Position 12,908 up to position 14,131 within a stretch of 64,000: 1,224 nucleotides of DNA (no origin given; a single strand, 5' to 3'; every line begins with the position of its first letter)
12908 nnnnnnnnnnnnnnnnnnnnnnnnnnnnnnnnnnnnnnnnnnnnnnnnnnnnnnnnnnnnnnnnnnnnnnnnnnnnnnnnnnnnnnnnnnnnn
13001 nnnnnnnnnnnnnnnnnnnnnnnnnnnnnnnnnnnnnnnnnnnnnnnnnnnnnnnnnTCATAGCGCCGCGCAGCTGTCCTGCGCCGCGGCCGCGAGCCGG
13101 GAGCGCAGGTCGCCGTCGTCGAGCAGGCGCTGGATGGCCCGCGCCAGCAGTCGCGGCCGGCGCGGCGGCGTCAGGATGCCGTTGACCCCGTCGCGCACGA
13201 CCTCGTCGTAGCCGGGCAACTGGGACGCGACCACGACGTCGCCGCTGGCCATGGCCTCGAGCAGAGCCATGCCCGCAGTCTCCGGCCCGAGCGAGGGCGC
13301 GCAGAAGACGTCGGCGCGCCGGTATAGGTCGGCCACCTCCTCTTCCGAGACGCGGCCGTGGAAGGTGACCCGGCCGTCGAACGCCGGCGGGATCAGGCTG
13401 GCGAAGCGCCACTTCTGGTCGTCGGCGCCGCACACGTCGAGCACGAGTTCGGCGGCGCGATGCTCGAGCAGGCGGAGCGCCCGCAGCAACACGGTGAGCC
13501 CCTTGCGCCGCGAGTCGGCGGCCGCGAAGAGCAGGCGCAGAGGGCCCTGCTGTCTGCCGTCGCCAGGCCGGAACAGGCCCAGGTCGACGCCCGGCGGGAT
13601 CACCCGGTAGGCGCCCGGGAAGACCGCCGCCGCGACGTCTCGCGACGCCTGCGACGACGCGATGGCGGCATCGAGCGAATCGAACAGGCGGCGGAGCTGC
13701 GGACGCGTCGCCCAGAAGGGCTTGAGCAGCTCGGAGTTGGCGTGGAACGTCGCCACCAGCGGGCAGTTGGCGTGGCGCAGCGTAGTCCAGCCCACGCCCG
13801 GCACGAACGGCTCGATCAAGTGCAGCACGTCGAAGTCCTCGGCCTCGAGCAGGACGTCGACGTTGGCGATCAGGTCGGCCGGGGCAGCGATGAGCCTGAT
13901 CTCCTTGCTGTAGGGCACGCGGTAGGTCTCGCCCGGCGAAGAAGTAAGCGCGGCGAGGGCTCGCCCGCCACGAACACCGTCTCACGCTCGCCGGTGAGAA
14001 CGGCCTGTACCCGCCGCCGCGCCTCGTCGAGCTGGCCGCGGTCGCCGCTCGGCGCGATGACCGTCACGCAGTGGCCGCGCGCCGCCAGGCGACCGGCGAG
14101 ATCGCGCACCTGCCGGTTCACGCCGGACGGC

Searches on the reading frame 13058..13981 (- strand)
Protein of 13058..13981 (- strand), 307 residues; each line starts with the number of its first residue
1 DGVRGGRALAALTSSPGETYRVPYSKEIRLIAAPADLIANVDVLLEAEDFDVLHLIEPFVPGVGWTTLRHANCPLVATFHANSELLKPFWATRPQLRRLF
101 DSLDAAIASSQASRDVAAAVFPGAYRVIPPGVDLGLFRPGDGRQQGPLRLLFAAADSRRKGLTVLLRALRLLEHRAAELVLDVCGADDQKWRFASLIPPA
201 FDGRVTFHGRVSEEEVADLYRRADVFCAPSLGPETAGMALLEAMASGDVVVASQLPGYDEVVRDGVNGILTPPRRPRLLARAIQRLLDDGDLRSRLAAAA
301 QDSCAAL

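Call 16: search_protein_families(library=pfam, proteins=[window:13058-13981:-], max_evalue=0.001)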
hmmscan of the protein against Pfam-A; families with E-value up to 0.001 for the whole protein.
window:13058-13981:- (307 aa): 5 families
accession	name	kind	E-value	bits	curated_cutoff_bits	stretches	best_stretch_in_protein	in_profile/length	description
PF00534.26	Glycos_transf_1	-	7.9e-33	113.8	26.4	1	143-301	11-170/172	Glycosyl transferases group 1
PF13692.12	Glyco_trans_1_4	-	2.2e-30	106.3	27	1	150-289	4-142/142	Glycosyl transferases group 1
PF13439.12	Glyco_transf_4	-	7.6e-14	52.5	28.5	1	38-134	61-168/170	Glycosyltransferase Family 4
PF13524.12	Glyco_trans_1_2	-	1e-09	38.9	25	1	175-304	11-129/144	Glycosyl transferase-like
PF13579.12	Glyco_trans_4_4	-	1.2e-06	29.4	29.7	1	12-131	35-158/158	Glycosyl transferase 4-like domain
